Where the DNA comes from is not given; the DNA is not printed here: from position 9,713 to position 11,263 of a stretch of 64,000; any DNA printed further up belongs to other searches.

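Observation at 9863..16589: Two secreted cysteine-rich proteins with EGF-like / CxC repeat modules flanking nth-ileS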

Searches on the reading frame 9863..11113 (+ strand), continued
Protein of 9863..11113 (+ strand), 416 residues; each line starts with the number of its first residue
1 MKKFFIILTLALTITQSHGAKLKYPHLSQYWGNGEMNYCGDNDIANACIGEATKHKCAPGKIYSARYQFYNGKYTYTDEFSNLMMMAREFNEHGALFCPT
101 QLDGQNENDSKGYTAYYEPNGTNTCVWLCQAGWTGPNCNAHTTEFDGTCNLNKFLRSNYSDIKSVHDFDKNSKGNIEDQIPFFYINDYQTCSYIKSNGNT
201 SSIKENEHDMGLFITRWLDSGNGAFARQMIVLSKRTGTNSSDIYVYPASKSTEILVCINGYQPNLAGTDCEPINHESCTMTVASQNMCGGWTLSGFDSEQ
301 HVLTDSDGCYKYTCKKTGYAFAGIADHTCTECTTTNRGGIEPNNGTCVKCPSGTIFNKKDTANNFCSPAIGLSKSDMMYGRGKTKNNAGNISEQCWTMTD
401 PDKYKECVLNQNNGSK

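Call 45: search_protein_families(library=pfam, proteins=[P0122, P0123, P0124, P0125, P0126, P0127, P0128, P0129, P0130, P0131], max_evalue=1)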
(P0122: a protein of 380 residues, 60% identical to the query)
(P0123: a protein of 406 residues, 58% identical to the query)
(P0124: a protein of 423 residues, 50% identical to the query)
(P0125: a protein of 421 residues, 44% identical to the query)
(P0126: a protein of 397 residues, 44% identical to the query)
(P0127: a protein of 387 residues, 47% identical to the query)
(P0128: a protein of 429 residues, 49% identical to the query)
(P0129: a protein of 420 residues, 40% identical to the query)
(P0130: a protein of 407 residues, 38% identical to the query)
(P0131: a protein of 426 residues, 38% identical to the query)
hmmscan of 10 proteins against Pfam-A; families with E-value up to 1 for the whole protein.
P0122 (380 aa): 2 families
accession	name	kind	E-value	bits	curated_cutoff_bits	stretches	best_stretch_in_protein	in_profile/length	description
PF13948.11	DUF4215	-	0.024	15.4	27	1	223-266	2-42/47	Domain of unknown function (DUF4215)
PF23106.1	EGF_Teneurin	-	0.073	13.6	24.3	1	109-121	17-29/30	Teneurin-like EGF domain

P0123 (406 aa): 2 families
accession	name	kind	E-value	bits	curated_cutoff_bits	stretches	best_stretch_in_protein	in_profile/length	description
PF20190.3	DUF6553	-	0.007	16.7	25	1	50-94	27-71/188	Family of unknown function (DUF6553)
PF12662.13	cEGF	-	0.21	11.9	26.6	1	252-269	6-23/24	Complement Clr-like EGF-like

P0124 (423 aa): 1 family
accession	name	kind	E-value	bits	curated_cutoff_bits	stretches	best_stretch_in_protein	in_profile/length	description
PF12662.13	cEGF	-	0.085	13.2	26.6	1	265-282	6-23/24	Complement Clr-like EGF-like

P0125 (421 aa): 1 family
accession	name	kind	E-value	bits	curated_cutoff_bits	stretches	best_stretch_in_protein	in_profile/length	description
PF12662.13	cEGF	-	0.042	14.2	26.6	1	236-253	6-23/24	Complement Clr-like EGF-like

P0126 (397 aa): 1 family
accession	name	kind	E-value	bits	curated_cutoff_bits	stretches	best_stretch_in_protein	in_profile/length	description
PF12662.13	cEGF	-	0.035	14.4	26.6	1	232-249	6-23/24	Complement Clr-like EGF-like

P0127 (387 aa): 1 family
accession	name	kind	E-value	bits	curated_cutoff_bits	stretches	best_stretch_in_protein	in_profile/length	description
PF12662.13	cEGF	-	0.081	13.2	26.6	1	233-250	6-23/24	Complement Clr-like EGF-like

P0128 (429 aa): 0 families

P0129 (420 aa): 0 families

P0130 (407 aa): 0 families

P0131 (426 aa): 0 families

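Call 82: search_protein_representatives(alignment_id=A1)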
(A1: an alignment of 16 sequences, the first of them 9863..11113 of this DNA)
Query: 16 sequences, 400 profile positions. Proteins with E-value up to 0.001 (for the whole library): 374; up to 1e-10: 332; up to 1e-30: 221. The best 150 are listed.
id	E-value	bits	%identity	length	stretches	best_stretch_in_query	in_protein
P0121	3.6e-167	572.9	-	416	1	1-398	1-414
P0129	1.5e-154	531.3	-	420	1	1-398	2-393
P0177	1.5e-122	426.0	-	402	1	1-397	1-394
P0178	5.7e-121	420.8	-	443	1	24-396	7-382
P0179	1.1e-119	416.5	-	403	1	1-397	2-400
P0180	2.9e-117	408.5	-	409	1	4-395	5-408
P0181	1.1e-108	380.3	-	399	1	1-397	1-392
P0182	3.3e-105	368.9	-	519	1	15-399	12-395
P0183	2.0e-103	363.0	-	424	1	2-396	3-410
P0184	7.6e-103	361.1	-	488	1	7-396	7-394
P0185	6.3e-102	358.1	-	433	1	1-398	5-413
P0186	2.2e-101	356.2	-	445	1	31-394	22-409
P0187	3.9e-101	355.4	-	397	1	3-395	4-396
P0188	6.0e-100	351.5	-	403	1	2-396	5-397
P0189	2.7e-99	349.4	-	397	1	12-399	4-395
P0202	7.6e-87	308.4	-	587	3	1-356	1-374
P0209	3.5e-84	299.6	-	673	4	1-349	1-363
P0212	8.3e-83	295.1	-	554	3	41-322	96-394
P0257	6.7e-69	249.3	-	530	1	2-395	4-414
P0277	1.2e-59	218.8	-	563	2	8-320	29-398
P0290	5.4e-55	203.5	-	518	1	4-397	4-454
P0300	4.5e-52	193.9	-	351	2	66-264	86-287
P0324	5.0e-45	170.7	-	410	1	23-395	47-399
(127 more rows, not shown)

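Call 83: list_cluster_members(proteins=[P0177, P0182, P0202, P0209, P0212, P0257, P0290, P0324, P0300, P0277])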
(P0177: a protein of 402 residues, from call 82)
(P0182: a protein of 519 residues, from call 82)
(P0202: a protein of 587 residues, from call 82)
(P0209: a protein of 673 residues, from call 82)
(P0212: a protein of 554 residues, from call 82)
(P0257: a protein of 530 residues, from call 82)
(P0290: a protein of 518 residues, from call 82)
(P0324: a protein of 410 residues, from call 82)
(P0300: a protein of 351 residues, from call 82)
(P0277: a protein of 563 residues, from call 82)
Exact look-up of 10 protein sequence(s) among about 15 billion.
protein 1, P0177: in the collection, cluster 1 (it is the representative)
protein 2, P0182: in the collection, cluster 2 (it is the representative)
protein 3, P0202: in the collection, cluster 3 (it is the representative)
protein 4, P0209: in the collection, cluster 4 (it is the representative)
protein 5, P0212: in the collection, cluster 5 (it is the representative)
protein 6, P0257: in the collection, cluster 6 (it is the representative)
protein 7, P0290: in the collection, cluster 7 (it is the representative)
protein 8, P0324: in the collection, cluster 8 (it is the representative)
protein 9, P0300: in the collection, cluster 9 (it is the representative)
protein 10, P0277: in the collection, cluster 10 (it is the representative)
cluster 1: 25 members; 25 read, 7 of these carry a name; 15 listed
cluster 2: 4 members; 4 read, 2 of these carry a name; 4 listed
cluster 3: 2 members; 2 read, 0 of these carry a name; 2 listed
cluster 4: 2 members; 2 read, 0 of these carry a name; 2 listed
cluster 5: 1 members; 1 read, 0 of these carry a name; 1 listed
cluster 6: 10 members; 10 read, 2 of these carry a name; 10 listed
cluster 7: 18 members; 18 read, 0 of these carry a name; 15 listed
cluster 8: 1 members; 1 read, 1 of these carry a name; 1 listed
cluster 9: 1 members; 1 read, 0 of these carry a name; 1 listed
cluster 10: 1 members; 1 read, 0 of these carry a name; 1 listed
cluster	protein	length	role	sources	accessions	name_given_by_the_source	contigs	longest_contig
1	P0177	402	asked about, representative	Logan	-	-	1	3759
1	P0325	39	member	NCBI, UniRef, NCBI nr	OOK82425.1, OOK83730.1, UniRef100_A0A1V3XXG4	bacterial regulatory s, luxR family protein [Mycobacterium kansasii] | Bacterial regulatory s, luxR family protein n=1 Tax=Mycobacterium kansasii TaxID=1768 ...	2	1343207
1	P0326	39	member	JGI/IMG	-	DNA-binding NarL/FixJ family response regulator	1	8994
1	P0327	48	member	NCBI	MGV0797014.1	LuxR C-terminal-related transcriptional regulator, partial [Mycolicibacterium elephantis]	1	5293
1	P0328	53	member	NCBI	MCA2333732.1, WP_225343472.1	response regulator transcription factor, partial [Mycobacterium avium]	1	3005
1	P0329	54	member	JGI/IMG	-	DNA-binding NarL/FixJ family response regulator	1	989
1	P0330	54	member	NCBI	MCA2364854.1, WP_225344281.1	response regulator transcription factor, partial [Mycobacterium avium]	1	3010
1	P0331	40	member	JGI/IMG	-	DNA-binding NarL/FixJ family response regulator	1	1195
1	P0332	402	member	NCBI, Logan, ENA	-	-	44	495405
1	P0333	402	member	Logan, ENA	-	-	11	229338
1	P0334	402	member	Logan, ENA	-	-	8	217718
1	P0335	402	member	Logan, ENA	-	-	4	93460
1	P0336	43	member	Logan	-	-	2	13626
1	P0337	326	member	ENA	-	-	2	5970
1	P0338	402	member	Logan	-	-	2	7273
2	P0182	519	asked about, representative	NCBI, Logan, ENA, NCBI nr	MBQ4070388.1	MAG: hypothetical protein IJD52_03375 [Alphaproteobacteria bacterium] | hypothetical protein [Alphaproteobacteria bacterium]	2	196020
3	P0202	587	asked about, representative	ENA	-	-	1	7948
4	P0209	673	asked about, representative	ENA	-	-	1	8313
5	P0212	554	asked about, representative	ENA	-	-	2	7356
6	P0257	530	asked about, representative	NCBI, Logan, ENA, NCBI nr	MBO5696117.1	MAG: hypothetical protein J6S06_01230 [Alphaproteobacteria bacterium] | hypothetical protein [Alphaproteobacteria bacterium]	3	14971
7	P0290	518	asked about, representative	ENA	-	-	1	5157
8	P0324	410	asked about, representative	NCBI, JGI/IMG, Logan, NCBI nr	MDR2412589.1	MAG: hypothetical protein LBD50_00055 [Rickettsiales bacterium] | hypothetical protein | hypothetical protein [Rickettsiales bacterium]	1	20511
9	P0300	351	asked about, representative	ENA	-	-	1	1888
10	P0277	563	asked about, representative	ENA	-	-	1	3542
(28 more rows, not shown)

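Call 84: fold_search(model_id=the predicted structure, library=viral)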
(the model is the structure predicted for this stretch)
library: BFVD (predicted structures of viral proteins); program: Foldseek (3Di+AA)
matches with E <= 10: 653; with E <= 0.001: 0
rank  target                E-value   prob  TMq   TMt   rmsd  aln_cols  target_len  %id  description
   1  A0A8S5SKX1            2.0e-02  0.10  0.09  0.13  27.4       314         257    9  Lipoprotein [Siphoviridae sp. ct3ka12]
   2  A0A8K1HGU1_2          7.7e-02  0.05  0.10  0.05  23.5       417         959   10  (no name in the UniProt tables at hand)
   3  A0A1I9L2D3            9.0e-02  0.02  0.07  0.07  28.6       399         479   13  Tail fiber protein [Xanthomonas phage XAJ24]
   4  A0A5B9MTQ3            1.4e-01  0.02  0.09  0.07  24.3       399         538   10  Tail fibers protein [Tunavirus T1]
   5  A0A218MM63            1.5e-01  0.03  0.08  0.05  41.8       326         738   10  Uncharacterized protein [uncultured virus]
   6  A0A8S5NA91            1.6e-01  0.02  0.08  0.07  27.5       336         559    8  Uncharacterized protein [Myoviridae sp. ctx322]
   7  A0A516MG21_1          1.8e-01  0.03  0.08  0.05  25.4       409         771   10  (no name in the UniProt tables at hand)
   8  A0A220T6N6            2.0e-01  0.13  0.10  0.15  13.4       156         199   15  Truncated TNFa-receptor [Eptesipox virus]
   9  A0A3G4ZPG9            2.0e-01  0.04  0.09  0.18  25.3       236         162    9  Uncharacterized protein [Barrevirus sp.]
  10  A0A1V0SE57            2.0e-01  0.02  0.09  0.10  24.3       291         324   12  Uncharacterized protein [Indivirus ILV1]
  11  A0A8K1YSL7            2.2e-01  0.03  0.09  0.08  19.6       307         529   10  Tail fiber protein (Fragment) [Klebsiella phage vB_Kpn-VAC111]
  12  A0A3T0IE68            2.8e-01  0.04  0.09  0.07  18.6       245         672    6  (no name in the UniProt tables at hand)
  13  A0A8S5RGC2            3.2e-01  0.04  0.08  0.08  21.2       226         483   10  Outer membrane protein [virus sp. ct5rm7]
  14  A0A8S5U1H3            3.3e-01  0.02  0.05  0.10  15.9       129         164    9  Uncharacterized protein [Siphoviridae sp. ctt8434]
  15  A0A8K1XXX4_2          3.5e-01  0.04  0.09  0.04  23.5       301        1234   10  (no name in the UniProt tables at hand)
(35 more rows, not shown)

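Call 96: search_protein_families(library=padloc, proteins=[window:9863-11113:+], max_evalue=1)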
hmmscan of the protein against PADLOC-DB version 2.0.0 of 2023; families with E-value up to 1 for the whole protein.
window:9863-11113:+ (416 aa): 1 family
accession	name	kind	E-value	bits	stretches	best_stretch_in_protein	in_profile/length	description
PDLC01368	Cas2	-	0.044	12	1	273-309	25-60/62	"CAS-I,CAS-II,CAS-III,CAS-IV,CAS-V,CAS-VI; acquisition_2"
